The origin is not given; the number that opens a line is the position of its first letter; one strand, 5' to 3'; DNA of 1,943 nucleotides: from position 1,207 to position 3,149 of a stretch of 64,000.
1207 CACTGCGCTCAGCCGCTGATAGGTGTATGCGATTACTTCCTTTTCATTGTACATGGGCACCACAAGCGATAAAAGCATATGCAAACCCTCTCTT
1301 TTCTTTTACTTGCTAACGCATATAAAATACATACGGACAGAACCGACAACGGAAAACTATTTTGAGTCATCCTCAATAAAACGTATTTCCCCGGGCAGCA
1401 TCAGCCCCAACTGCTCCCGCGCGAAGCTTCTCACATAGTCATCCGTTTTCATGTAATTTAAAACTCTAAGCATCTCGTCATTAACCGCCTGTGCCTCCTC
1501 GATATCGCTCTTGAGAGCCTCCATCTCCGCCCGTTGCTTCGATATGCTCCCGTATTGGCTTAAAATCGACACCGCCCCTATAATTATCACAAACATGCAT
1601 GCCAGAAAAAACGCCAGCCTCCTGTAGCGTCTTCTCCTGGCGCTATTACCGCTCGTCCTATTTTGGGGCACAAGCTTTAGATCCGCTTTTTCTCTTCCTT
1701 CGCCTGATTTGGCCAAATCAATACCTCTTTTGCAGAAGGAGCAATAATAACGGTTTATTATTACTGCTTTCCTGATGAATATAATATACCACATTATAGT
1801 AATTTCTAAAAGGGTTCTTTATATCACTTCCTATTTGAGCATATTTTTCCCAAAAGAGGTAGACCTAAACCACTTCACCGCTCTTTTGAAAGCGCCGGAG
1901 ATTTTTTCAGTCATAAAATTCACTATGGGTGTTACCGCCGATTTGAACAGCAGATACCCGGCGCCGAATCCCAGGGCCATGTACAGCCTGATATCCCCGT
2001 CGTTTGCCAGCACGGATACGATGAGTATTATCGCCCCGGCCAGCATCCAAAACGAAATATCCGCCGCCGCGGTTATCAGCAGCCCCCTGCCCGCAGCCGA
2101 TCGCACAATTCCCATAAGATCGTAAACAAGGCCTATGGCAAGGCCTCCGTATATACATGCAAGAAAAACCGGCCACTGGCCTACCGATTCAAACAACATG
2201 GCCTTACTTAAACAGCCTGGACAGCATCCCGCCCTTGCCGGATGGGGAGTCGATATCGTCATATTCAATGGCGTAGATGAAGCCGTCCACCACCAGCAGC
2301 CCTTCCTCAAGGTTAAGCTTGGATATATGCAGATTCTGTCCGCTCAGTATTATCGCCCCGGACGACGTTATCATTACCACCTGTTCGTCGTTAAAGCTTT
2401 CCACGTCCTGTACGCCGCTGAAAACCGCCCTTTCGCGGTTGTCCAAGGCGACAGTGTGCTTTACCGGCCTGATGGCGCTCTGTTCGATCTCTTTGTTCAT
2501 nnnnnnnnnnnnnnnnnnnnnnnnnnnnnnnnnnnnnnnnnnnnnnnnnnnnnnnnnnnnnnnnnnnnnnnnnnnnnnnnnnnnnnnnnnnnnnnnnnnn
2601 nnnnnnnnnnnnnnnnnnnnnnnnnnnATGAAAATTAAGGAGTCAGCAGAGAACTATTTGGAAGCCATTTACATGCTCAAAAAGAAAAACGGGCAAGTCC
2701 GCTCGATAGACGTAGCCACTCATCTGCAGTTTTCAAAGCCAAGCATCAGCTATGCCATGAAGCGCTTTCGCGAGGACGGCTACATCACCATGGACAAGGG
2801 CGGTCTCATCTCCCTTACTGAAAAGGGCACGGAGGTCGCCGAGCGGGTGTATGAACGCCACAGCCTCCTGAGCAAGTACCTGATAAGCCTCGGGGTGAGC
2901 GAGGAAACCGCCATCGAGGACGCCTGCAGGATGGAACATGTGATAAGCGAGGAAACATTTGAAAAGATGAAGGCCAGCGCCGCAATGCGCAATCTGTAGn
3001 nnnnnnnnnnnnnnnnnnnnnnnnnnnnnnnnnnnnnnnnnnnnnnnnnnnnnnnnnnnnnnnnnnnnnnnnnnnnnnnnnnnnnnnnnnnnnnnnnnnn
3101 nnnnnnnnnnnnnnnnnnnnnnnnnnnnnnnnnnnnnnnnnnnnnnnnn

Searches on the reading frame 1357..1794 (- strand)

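Call 7: search_protein_families(library=pfam, proteins=[window:1357-1794:-], max_evalue=0.01)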
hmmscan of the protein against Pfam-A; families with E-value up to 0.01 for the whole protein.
window:1357-1794:- (145 aa): 2 families
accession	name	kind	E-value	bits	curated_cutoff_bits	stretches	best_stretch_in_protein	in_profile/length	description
PF04977.20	DivIC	-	8.2e-12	45.2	28.9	1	68-139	3-75/80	Septum formation initiator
PF25686.1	Betaherpes_U91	-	0.0047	16.9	27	1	62-105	17-60/157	Betaherpesvirus U91 protein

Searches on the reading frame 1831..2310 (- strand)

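Call 7: search_protein_families(library=pfam, proteins=[window:1831-2310:-], max_evalue=0.01)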
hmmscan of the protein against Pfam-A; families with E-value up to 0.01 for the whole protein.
window:1831-2310:- (159 aa): 1 family
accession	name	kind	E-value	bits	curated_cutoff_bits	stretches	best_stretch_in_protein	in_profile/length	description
PF09578.15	Spore_YabQ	-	5.3e-16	59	27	1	49-123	1-75/79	Spore cortex protein YabQ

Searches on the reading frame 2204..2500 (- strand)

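Call 7: search_protein_families(library=pfam, proteins=[window:2204-2500:-], max_evalue=0.01)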
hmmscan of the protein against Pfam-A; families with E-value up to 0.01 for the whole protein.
window:2204-2500:- (98 aa): 1 family
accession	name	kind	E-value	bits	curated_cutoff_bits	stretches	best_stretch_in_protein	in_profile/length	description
PF07873.16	YabP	-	1.8e-17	63.3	27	1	15-80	1-64/64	YabP family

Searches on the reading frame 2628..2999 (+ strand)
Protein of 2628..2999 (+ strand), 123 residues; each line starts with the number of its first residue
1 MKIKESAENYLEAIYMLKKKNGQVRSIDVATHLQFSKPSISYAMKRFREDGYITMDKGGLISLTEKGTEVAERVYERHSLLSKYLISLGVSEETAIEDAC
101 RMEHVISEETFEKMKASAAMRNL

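Call 7: search_protein_families(library=pfam, proteins=[window:2628-2999:+], max_evalue=0.01)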
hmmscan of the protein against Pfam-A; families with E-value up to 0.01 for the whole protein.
window:2628-2999:+ (123 aa): 8 families
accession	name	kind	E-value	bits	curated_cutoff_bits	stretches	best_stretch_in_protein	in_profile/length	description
PF02742.21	Fe_dep_repr_C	-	2.2e-16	60.1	27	1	64-116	1-54/70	Iron dependent repressor, metal binding and dimerisation domain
PF01325.25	Fe_dep_repress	-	2e-11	44.3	26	1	4-56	3-55/60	Iron dependent repressor, N-terminal DNA binding domain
PF13463.12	HTH_27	-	0.00019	22.1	22.2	1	12-67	7-68/68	Winged helix DNA-binding domain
PF12802.13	MarR_2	-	0.001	19.6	27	1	14-54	11-51/61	MarR family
PF24034.1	DUF7343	-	0.0014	18.9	27.6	1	13-55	8-50/62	Domain of unknown function (DUF7343)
PF13412.12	HTH_24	-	0.003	17.5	21.9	1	20-54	14-48/48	Winged helix-turn-helix DNA-binding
PF24409.1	wHTH-PRTase_assc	-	0.0042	17.5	27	0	16-74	3-58/83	wHTH-PRTase associated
PF13545.12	HTH_Crp_2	-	0.0052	17.2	27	0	28-62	27-60/70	Crp-like helix-turn-helix domain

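Call 10: find_encoding_contigs(protein=window:2628-2999:+, flank=6000, max_places=10)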
Protein window:2628-2999:+ (123 aa): 2 contigs read that carry it; 2 places shown.
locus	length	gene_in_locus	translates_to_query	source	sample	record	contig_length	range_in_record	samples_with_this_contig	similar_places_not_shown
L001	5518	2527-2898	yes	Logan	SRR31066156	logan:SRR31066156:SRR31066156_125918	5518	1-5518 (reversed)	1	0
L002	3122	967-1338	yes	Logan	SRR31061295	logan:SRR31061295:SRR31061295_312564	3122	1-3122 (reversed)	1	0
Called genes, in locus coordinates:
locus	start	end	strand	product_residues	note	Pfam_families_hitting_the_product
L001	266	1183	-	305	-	PF00535:Glycos_transf_2, PF10111:Glyco_tranf_2_2 (weak), PF13641:Glyco_tranf_2_3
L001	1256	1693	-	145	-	PF04977:DivIC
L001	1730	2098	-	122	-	PF09578:Spore_YabQ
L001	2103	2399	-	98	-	PF07873:YabP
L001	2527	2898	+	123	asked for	PF01325:Fe_dep_repress, PF02742:Fe_dep_repr_C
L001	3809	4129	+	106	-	-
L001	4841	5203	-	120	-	-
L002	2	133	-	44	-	?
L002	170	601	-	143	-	PF09578:Spore_YabQ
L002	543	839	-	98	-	PF07873:YabP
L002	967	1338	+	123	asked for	PF01325:Fe_dep_repress, PF02742:Fe_dep_repr_C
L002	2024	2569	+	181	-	PF02559:CarD_TRCF_RID (weak)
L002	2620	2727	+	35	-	-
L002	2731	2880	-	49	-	-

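Call 13: find_related_loci(query=window:2628-2999:+, collection=genome_contigs, flank=10000)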
Query window:2628-2999:+ (123 aa) in genome_contigs; peptide patterns used: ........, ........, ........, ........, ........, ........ (x = any residue, [..] = any of these).
295 stretches matched a pattern; 137 encode a relative of the query (tblastn E <= 1e-3); the best 80 are kept; 80 distinct loci.
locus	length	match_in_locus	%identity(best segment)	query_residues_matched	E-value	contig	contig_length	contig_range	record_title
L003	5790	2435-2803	65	1-123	1e-51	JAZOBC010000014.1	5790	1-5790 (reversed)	MAG: Clostridia bacterium isolate T1900044759_TS20190225.MAGScoT_cleanbin_000023 SGB_2340_k141_27210, whole genome shotg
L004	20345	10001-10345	69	1-115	8e-51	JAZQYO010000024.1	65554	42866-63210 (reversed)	MAG: Clostridia bacterium isolate T1900045160_TC20190154.MAGScoT_cleanbin_000007 SGB_5039_k141_1671301, whole genome sho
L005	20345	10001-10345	68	1-115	7e-50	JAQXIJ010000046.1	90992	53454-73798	MAG: Bacillota bacterium isolate SUG1222 k141_3369601, whole genome shotgun sequence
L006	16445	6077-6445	64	1-123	7e-50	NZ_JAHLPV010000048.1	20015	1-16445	Acetivibrio sp. MSJd-27 L-6_ctg048, whole genome shotgun sequence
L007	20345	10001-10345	69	1-115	5e-50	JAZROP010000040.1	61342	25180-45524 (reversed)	MAG: Clostridia bacterium isolate T1900045392_YK20190082.MAGScoT_cleanbin_000005 SGB_6934_k141_292195, whole genome shot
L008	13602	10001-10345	68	1-115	6e-50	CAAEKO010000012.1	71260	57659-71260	MAG TPA_asm: Clostridia bacterium, isolate HGM11523, WGS project CAAEKO010000000 data, contig: ERS537207_61_k99_51739, w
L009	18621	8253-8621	63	1-123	9e-49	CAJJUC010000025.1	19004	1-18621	MAG TPA_asm: uncultured Clostridiales bacterium isolate ERR1190876-bin.42 genome assembly, contig: NODE_2104_length_1900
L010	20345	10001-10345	65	1-115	5e-49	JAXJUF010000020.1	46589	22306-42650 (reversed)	MAG: Acutalibacteraceae bacterium isolate DOME_MAG_498 498_C0108_k141_161750, whole genome shotgun sequence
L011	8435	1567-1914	66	1-116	1e-48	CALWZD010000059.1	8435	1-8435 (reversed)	MAG: uncultured Anaerofilum sp. isolate E05__bin356 genome assembly, contig: E05__k127_3465272, whole genome shotgun seq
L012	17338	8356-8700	69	1-115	2e-48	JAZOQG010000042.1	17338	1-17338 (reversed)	MAG: Clostridia bacterium isolate T1900045569_YK20190263.MAGScoT_cleanbin_000010 SGB_7961_k141_1418478, whole genome sho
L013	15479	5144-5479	67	5-116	2e-48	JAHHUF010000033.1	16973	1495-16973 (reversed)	MAG: Anaerofilum sp. isolate MAG101 MAG101_33, whole genome shotgun sequence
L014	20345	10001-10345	66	1-115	2e-48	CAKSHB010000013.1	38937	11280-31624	MAG: uncultured Clostridia bacterium isolate REFINED_METABAT215_TOP10_CONTIGS_1500_ASSEMBLY_K77_MERGED__Hadza_MoBio_hadz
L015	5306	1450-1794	63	1-115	3e-48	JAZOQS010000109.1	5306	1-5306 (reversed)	MAG: Clostridia bacterium isolate T1900045565_YK20190259.MAGScoT_cleanbin_000015 SGB_7936_k141_4135283, whole genome sho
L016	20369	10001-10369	61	1-123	3e-48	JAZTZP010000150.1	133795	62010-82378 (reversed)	MAG: Clostridia bacterium isolate T1900045324_YK20190013.MAGScoT_cleanbin_000001 SGB_6406_k141_873048, whole genome shot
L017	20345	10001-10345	65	1-115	4e-48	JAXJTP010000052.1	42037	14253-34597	MAG: Acutalibacteraceae bacterium isolate DOME_MAG_4467 4467_C0310_k141_212172, whole genome shotgun sequence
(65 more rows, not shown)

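Call 38: search_protein_families(library=ncbifam, max_evalue=0.01, proteins=[window:2628-2999:+])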
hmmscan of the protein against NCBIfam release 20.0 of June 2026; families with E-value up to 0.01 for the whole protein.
window:2628-2999:+ (123 aa): 11 families
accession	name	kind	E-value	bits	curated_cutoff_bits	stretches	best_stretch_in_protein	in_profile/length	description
NF008273.0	PRK11050.1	equivalog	1.2e-27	96.5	153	1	5-117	36-148/156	manganese-binding transcriptional regulator MntR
NF003025.0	PRK03902.1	equivalog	9.4e-21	74.3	138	1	5-115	4-114/142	transcriptional regulator MntR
NF053665.1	TransRegDtxRActin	equivalog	4.6e-13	49.2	290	1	5-113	6-115/233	iron-dependent transcriptional repressor DtxR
NF047407.1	TransRegMntRTherm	equivalog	1e-11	45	350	1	3-113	6-122/227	manganese-dependent transcriptional regulator MntR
NF041413.1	ArsR_Rv2640c_fam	equivalog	0.0022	18.4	155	1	15-62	50-97/118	Rv2640c family ArsR-like transcriptional regulator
NF046008.1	ICE_MAGa4850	equivalog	0.0035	17.4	55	0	14-66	53-104/233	MAGa4850 family ICE element protein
NF033789.1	repress_SdpR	subfamily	0.004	17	100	1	16-59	16-57/79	autorepressor SdpR family transcription factor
NF047395.1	TransRegLtdR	equivalog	0.0042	16.8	250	1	26-79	68-130/166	transcriptional regulator LdtR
NF040939.2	trans_reg_lrs14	equivalog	0.0054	16.7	90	0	12-57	25-70/103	Lrs14 family HTH-type transcriptional regulator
NF010762.0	PRK14165.1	equivalog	0.0074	15.6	279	1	19-78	18-80/224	winged helix-turn-helix domain-containing protein/riboflavin kinase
NF053609.1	Sul12a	equivalog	0.0081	16.3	150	0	14-75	10-71/103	Sul12a family chromatin-organizing protein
